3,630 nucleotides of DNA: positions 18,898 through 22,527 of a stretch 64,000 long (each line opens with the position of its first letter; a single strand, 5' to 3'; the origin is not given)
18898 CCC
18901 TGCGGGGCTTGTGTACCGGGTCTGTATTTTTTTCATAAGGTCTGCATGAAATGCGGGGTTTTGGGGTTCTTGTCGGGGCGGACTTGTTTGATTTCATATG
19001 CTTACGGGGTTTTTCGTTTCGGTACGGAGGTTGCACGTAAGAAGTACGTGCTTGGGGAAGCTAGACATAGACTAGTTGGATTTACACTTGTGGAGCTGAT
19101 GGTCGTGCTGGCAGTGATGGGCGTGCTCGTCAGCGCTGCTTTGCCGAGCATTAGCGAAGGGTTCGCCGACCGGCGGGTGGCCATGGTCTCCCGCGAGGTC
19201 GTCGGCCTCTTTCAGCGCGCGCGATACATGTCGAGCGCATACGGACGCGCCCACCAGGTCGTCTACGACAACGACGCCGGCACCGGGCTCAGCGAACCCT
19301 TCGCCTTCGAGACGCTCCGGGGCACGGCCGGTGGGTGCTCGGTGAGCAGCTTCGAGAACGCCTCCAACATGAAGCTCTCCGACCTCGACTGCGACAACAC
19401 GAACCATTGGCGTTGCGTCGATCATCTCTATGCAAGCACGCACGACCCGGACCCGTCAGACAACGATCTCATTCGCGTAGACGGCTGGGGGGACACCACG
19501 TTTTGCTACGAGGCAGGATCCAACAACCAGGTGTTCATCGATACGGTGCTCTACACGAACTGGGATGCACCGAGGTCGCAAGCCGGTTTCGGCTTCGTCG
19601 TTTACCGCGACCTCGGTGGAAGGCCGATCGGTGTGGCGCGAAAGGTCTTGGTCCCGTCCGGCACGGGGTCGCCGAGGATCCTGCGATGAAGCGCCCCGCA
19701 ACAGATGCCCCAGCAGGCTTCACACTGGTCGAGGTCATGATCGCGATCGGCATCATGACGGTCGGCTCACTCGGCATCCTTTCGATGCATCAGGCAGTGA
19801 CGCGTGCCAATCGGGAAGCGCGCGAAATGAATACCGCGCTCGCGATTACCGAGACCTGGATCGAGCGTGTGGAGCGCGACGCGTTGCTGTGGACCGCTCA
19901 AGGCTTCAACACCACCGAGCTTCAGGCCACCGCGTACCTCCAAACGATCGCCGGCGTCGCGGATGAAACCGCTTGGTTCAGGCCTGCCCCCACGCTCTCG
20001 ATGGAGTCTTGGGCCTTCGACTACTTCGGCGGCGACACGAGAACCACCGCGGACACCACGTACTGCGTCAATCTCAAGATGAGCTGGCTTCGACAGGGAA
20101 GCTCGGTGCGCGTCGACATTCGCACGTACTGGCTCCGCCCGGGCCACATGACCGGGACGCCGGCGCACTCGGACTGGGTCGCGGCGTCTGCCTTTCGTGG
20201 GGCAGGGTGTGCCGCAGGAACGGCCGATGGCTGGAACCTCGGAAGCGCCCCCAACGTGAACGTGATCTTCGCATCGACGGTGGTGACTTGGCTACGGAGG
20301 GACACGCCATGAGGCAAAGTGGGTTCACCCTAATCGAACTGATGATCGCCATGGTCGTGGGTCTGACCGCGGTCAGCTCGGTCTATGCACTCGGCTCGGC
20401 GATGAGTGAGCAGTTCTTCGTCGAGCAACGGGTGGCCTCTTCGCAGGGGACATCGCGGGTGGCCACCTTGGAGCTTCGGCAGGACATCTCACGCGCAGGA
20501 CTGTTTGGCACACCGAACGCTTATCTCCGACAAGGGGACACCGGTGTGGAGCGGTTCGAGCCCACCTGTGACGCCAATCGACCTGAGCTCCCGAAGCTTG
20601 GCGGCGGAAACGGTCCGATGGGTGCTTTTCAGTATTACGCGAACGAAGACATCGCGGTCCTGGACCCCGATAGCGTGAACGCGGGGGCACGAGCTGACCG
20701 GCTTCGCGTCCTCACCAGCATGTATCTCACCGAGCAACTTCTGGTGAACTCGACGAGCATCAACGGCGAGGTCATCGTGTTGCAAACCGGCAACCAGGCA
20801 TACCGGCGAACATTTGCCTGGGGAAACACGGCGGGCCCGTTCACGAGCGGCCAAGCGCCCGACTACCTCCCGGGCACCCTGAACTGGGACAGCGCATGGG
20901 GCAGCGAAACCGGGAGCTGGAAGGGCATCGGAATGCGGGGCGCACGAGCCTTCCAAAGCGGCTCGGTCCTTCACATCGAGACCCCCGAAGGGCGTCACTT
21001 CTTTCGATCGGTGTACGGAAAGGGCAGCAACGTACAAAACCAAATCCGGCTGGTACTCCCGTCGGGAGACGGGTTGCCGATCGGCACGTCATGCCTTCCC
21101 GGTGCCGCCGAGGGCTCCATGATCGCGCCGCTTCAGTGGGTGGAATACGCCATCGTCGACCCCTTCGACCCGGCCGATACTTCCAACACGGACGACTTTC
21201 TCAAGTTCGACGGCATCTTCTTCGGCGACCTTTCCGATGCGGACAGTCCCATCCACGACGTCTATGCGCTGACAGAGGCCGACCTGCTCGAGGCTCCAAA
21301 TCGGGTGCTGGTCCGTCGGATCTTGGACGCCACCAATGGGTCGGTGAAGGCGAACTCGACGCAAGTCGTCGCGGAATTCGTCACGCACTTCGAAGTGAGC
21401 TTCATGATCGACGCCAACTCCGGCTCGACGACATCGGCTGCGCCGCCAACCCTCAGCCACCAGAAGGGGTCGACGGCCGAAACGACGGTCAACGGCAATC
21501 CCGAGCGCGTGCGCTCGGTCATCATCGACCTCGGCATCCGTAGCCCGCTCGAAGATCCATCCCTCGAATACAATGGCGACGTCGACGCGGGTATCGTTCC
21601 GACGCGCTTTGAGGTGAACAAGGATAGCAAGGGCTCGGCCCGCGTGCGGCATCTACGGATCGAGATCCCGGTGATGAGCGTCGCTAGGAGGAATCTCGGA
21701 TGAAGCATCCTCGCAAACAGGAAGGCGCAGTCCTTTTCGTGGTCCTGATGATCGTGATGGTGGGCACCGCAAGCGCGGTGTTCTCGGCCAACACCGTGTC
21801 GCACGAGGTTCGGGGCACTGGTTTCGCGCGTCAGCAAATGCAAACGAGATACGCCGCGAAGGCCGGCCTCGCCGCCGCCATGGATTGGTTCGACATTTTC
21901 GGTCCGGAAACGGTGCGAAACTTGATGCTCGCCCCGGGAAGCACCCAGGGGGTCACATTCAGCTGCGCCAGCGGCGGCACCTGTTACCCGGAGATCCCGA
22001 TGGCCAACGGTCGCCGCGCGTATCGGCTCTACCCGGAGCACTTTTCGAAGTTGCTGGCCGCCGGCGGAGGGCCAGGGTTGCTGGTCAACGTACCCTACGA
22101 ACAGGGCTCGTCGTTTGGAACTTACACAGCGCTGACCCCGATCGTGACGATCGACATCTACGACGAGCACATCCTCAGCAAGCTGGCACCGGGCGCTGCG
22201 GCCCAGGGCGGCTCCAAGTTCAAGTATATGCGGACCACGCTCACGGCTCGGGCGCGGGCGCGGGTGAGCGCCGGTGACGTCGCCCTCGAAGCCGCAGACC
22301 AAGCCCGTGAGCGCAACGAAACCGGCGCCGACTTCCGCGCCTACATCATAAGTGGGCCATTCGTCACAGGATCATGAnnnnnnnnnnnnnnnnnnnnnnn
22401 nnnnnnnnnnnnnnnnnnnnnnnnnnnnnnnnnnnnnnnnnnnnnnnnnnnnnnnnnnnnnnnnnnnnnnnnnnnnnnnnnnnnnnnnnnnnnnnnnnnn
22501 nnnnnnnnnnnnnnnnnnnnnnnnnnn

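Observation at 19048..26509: Stand-alone, fully translationally coupled minor-pilin/PilY1 tip operon with an extra trailing lipoprotein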

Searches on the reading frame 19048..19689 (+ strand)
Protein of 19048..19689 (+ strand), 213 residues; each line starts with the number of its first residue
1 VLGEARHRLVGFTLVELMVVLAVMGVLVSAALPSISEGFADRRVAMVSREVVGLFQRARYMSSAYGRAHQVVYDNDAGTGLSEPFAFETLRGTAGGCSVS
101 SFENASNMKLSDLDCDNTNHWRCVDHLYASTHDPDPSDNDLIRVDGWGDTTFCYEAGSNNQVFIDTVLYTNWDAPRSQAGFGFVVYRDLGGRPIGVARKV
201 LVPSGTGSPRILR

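Call 4: search_protein_families(library=pfam, proteins=[window:19048-19689:+], max_evalue=0.1)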
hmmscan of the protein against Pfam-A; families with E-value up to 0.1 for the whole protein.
window:19048-19689:+ (213 aa): 1 family
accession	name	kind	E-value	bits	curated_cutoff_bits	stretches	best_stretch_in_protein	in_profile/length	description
PF07963.17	N_methyl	-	3.6e-05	23.6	21.2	1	11-32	6-27/27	Prokaryotic N-terminal methylation motif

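Call 5: search_protein_families(library=ncbifam, proteins=[window:19048-19689:+], max_evalue=0.1)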
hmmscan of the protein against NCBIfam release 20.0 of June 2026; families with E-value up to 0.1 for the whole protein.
window:19048-19689:+ (213 aa): 10 families
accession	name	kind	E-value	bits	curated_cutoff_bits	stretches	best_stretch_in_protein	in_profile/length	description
TIGR01708.2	typeII_sec_gspH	equivalog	8.8e-07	29.1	80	1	11-59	3-51/169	type II secretion system minor pseudopilin GspH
TIGR02532.1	IV_pilin_GFxxxE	domain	6e-06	25.9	16.3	1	11-32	3-24/24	prepilin-type N-terminal cleavage/methylation domain-containing protein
TIGR02596.1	TIGR02596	subfamily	1.1e-05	25.6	70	1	12-61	1-50/196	Verru_Chthon cassette protein D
TIGR01710.1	typeII_sec_gspG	equivalog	8.1e-05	22.7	88.85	1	11-40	2-31/134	type II secretion system major pseudopilin GspG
NF041013.1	T4P_ComGE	equivalog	0.00018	21.5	49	1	11-43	5-37/83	competence type IV pilus minor pilin ComGE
NF041775.1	typeIV_PilA_Myxo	equivalog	0.00024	21.2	400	1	8-35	9-36/214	type IV pilin protein PilA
NF040999.1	pilin_ComGC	equivalog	0.0005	20.2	75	1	11-37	3-29/84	competence type IV pilus major pilin ComGC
NF007862.0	PRK10574.1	equivalog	0.00052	20.2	138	1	10-35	5-30/145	prepilin peptidase-dependent pilin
NF040982.1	ComGD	equivalog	0.037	14.4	70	1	11-76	3-68/139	competence type IV pilus minor pilin ComGD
NF007800.0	PRK10506.1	equivalog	0.08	12.8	158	0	8-34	7-33/163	prepilin peptidase-dependent protein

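Call 66: search_solved_structures(query=A6, max_evalue=1)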
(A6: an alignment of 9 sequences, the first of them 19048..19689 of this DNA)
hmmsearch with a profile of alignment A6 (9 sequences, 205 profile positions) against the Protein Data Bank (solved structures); distinct sequences matched with E-value up to 1: 22.
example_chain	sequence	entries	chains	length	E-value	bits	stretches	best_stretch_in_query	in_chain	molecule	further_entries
8tum_e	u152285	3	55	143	2e-09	40.5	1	16-154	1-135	Type IV major pilin protein PilA | Pilin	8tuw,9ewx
9laa_A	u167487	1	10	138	5.7e-09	39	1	10-51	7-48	Type IV pilin protein PilA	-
7tgg_A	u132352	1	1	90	3.7e-07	33.1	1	8-55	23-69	Geopilin domain 1 protein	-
9egp_A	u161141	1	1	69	5.6e-07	32.5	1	10-53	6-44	Geopilin domain 1 protein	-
8tj2_C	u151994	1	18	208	8.1e-07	32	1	16-60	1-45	Type IV major pilin protein PilA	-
8tob_GA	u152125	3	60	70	2.1e-06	30.6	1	17-55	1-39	Fimbrial protein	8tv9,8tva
3sok_A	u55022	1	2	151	2.5e-06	30.4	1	16-50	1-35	Fimbrial protein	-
1oqw_A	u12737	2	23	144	4.1e-06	29.7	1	16-54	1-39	Fimbrial protein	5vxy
2hi2_A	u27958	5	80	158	6.3e-06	29.1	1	16-51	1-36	Fimbrial protein | PilA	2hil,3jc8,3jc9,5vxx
1ay2_A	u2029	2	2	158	6.5e-06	29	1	16-51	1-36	TYPE 4 PILIN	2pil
8p3b_A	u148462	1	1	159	6.7e-06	29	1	16-51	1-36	Fimbrial protein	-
5kua_A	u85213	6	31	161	1.2e-05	28.2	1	16-51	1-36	pilin | Neisseria meningitidis PilE variant SB-GATDH | Neisseria meningitidis PilE, SB-DATDH variant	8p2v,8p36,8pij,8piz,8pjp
5wda_A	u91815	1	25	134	1.9e-05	27.5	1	16-58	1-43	General secretion pathway protein G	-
8pfb_G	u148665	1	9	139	5.2e-05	26.1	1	16-59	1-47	Type IV pilin PilE1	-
2m7g_A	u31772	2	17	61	6.1e-05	25.8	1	16-56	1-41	Geopilin domain 1 protein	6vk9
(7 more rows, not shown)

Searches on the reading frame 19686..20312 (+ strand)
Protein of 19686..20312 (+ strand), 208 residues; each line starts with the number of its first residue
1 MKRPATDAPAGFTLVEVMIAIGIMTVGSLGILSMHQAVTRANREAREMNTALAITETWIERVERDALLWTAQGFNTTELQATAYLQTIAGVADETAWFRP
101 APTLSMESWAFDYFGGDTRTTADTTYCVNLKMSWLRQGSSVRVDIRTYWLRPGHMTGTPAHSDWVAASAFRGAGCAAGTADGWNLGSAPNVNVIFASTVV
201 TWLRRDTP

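Call 4: search_protein_families(library=pfam, proteins=[window:19686-20312:+], max_evalue=0.1)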
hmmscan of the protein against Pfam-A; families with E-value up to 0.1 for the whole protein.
window:19686-20312:+ (208 aa): 1 family
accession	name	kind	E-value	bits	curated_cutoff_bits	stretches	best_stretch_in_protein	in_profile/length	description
PF07963.17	N_methyl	-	9.5e-06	25.4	21.2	1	10-32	5-27/27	Prokaryotic N-terminal methylation motif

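Call 5: search_protein_families(library=ncbifam, proteins=[window:19686-20312:+], max_evalue=0.1)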
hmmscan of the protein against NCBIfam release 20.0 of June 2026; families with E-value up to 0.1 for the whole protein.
window:19686-20312:+ (208 aa): 12 families
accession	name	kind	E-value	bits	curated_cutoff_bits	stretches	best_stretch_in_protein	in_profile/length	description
TIGR02523.1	type_IV_pilV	equivalog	6.2e-09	36.5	52.2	1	10-91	2-83/139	type IV pilus modification protein PilV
TIGR01711.1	gspJ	equivalog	3.7e-05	23.6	64.85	1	10-65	1-56/192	type II secretion system minor pseudopilin GspJ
TIGR01707.1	gspI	equivalog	6.7e-05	23.3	44.35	1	11-60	1-50/101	type II secretion system minor pseudopilin GspI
TIGR02532.1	IV_pilin_GFxxxE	domain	0.00011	21.9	16.3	1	10-31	2-23/24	prepilin-type N-terminal cleavage/methylation domain-containing protein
TIGR02598.1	TIGR02598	subfamily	0.0021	18.2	51.4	1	11-34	1-24/151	Verru_Chthon cassette protein B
NF041013.1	T4P_ComGE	equivalog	0.0022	18.1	49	1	11-60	5-54/83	competence type IV pilus minor pilin ComGE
TIGR01708.2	typeII_sec_gspH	equivalog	0.0079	16.2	80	1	10-56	2-51/169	type II secretion system minor pseudopilin GspH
NF007848.0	PRK10557.1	equivalog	0.0085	15.4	120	1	10-57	11-55/192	prepilin peptidase-dependent protein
NF041002.1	pilin_ComGF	equivalog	0.012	15.8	80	1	10-46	2-38/139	competence type IV pilus minor pilin ComGF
NF007862.0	PRK10574.1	equivalog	0.014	15.5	138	1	10-40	5-36/145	prepilin peptidase-dependent pilin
NF007800.0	PRK10506.1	equivalog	0.022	14.6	158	1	9-72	8-74/163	prepilin peptidase-dependent protein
NF000100.2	AAC_2p_IIa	exception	0.045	13.1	510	1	160-198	174-212/238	kasugamycin N-acetyltransferase AAC(2')-IIa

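Call 67: search_solved_structures(query=A7, max_evalue=1)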
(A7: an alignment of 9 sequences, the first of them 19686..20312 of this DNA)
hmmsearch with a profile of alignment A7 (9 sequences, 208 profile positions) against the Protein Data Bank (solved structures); distinct sequences matched with E-value up to 1: 6.
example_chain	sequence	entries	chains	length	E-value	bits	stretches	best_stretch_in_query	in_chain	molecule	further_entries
9laa_A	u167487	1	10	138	0.014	18.6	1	6-30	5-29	Type IV pilin protein PilA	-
7tgg_A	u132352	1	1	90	0.046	16.9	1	7-38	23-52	Geopilin domain 1 protein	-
9egp_A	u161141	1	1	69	0.051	16.8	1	8-39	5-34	Geopilin domain 1 protein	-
8uhf_A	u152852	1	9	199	0.18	15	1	15-48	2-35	Toxin co-regulated pilin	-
7yr5_B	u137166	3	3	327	0.68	13.1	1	106-201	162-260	Embigin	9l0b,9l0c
3tpk_A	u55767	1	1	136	0.79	12.9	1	75-123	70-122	Immunoglobulin heavy chain antibody variable domain KW1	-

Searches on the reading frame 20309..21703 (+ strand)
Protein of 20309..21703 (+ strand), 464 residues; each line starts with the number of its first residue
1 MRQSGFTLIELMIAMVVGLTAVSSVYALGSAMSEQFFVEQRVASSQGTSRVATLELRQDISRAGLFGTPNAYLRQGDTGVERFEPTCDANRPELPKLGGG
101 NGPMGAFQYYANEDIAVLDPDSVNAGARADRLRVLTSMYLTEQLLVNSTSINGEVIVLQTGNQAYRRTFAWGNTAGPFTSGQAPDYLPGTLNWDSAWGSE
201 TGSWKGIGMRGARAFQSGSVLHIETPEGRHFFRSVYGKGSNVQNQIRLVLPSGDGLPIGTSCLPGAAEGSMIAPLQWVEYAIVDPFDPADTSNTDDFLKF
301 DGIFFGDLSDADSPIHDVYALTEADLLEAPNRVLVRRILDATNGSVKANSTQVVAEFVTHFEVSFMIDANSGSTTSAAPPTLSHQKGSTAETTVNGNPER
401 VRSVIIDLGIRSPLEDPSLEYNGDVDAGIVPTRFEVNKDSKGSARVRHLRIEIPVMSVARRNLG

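Call 4: search_protein_families(library=pfam, proteins=[window:20309-21703:+], max_evalue=0.1)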
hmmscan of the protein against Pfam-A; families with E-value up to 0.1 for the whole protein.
window:20309-21703:+ (464 aa): 1 family
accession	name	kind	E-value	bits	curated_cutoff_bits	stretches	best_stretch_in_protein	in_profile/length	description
PF07963.17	N_methyl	-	2.5e-07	30.4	21.2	1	1-26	2-27/27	Prokaryotic N-terminal methylation motif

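Call 5: search_protein_families(library=ncbifam, proteins=[window:20309-21703:+], max_evalue=0.1)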
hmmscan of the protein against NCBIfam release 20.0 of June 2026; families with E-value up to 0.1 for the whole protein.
window:20309-21703:+ (464 aa): 3 families
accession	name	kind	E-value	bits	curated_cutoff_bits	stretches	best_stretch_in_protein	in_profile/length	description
TIGR02532.1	IV_pilin_GFxxxE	domain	6e-06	25.9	16.3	1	3-23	1-21/24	prepilin-type N-terminal cleavage/methylation domain-containing protein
TIGR01708.2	typeII_sec_gspH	equivalog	0.0034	17.4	80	1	3-35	1-34/169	type II secretion system minor pseudopilin GspH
NF007848.0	PRK10557.1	equivalog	0.0056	16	120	1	2-64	9-71/192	prepilin peptidase-dependent protein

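Call 68: search_solved_structures(query=A8, max_evalue=1)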
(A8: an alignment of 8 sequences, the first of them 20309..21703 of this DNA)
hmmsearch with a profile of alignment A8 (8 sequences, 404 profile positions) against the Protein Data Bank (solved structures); distinct sequences matched with E-value up to 1: 4.
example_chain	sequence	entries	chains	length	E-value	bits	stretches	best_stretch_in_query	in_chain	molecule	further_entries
9lab_B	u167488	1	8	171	0.043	16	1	8-31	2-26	MSHA major pilin subunit MshA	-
9egp_A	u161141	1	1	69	0.07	15.3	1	5-45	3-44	Geopilin domain 1 protein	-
7tgg_A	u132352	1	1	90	0.083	15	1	5-43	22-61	Geopilin domain 1 protein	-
9laa_A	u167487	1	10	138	0.39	12.8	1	1-28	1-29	Type IV pilin protein PilA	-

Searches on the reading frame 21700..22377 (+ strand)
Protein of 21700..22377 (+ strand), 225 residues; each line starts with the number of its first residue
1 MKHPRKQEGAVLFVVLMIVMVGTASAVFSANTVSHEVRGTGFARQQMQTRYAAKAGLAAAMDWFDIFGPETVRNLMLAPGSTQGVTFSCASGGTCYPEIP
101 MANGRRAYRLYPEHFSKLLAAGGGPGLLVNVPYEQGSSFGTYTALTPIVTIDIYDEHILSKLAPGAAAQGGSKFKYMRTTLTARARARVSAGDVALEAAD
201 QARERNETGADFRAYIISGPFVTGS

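Call 4: search_protein_families(library=pfam, proteins=[window:21700-22377:+], max_evalue=0.1)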
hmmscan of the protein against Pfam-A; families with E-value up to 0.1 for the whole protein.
window:21700-22377:+ (225 aa): 1 family
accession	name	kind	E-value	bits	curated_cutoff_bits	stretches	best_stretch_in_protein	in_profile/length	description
PF14341.11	PilX_N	-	0.00036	20.9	25.5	1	9-58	2-51/51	PilX N-terminal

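Call 5: search_protein_families(library=ncbifam, proteins=[window:21700-22377:+], max_evalue=0.1)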
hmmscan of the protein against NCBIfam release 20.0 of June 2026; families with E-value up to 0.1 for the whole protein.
window:21700-22377:+ (225 aa): 1 family
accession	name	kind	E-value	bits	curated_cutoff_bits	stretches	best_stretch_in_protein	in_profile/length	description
NF037980.1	T2SS_GspK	equivalog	0.00084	19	130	1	7-61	1-55/307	type II secretion system minor pseudopilin GspK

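Call 69: search_solved_structures(query=A9, max_evalue=1)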
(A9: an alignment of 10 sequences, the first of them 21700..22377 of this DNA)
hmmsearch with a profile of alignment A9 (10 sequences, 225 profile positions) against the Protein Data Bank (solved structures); distinct sequences matched with E-value up to 1: 0.
